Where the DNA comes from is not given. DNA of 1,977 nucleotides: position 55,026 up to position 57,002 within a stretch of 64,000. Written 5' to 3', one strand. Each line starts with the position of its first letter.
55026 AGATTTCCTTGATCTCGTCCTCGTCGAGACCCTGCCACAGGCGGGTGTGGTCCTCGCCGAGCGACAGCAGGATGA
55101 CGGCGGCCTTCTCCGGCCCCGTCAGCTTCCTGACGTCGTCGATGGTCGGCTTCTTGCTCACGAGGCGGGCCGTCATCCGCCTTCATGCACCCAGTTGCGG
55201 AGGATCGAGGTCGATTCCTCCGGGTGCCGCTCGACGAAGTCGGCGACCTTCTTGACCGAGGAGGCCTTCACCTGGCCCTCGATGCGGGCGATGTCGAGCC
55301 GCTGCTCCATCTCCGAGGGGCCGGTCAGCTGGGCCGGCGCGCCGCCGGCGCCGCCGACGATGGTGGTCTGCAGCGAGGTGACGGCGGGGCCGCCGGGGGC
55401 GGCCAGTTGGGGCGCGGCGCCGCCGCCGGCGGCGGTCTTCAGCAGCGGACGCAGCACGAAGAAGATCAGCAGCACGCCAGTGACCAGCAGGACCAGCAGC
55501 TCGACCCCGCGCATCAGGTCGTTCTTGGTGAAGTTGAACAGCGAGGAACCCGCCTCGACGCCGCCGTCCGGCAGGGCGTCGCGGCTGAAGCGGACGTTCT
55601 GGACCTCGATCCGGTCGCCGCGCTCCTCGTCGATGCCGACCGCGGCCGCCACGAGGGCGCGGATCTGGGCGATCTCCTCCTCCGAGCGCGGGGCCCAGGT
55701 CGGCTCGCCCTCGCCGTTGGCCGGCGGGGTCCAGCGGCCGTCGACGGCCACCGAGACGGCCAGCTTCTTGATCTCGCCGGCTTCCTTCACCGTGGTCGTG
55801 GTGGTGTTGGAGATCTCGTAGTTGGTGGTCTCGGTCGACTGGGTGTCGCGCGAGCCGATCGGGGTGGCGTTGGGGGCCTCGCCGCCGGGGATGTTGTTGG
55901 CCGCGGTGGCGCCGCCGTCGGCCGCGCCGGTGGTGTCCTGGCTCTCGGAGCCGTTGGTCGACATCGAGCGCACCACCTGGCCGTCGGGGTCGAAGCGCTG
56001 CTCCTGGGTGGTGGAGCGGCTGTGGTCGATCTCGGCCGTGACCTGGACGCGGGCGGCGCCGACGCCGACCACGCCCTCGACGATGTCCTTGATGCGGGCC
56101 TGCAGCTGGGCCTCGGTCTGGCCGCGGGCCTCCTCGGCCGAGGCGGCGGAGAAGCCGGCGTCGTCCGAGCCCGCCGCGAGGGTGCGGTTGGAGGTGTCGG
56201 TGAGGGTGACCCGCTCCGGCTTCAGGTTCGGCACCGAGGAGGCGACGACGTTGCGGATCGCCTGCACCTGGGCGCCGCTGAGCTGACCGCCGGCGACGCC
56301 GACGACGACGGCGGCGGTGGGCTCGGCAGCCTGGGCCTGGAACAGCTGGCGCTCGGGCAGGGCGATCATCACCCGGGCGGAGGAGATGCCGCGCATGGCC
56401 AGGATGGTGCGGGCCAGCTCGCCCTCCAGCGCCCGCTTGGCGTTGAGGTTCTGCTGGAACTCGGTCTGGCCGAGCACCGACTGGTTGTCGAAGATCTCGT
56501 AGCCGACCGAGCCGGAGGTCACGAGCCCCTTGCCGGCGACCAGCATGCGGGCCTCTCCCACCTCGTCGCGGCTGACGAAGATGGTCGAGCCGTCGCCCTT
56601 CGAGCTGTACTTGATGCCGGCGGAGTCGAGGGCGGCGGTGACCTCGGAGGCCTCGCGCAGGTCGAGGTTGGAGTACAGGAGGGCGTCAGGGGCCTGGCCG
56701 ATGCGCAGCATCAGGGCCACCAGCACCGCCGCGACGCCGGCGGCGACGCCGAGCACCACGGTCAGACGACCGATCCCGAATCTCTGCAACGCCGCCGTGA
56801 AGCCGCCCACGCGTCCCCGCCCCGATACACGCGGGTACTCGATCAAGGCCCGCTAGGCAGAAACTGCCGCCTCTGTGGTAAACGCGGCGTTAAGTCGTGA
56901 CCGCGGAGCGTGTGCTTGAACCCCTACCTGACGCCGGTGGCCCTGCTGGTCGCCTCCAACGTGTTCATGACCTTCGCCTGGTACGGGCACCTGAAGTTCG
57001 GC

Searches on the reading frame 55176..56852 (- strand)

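Call 54: search_protein_families(library=pfam, proteins=[window:55176-56852:-])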
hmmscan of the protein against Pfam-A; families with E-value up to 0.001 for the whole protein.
window:55176-56852:- (559 aa): 2 families
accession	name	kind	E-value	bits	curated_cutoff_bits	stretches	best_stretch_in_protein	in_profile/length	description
PF01514.23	YscJ_FliF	-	1.7e-57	194.6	24.4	1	57-226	7-178/179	Secretory protein of YscJ/FliF family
PF08345.17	YscJ_FliF_C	-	7.4e-41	140.5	23.8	1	260-422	3-147/147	Flagellar M-ring protein C-terminal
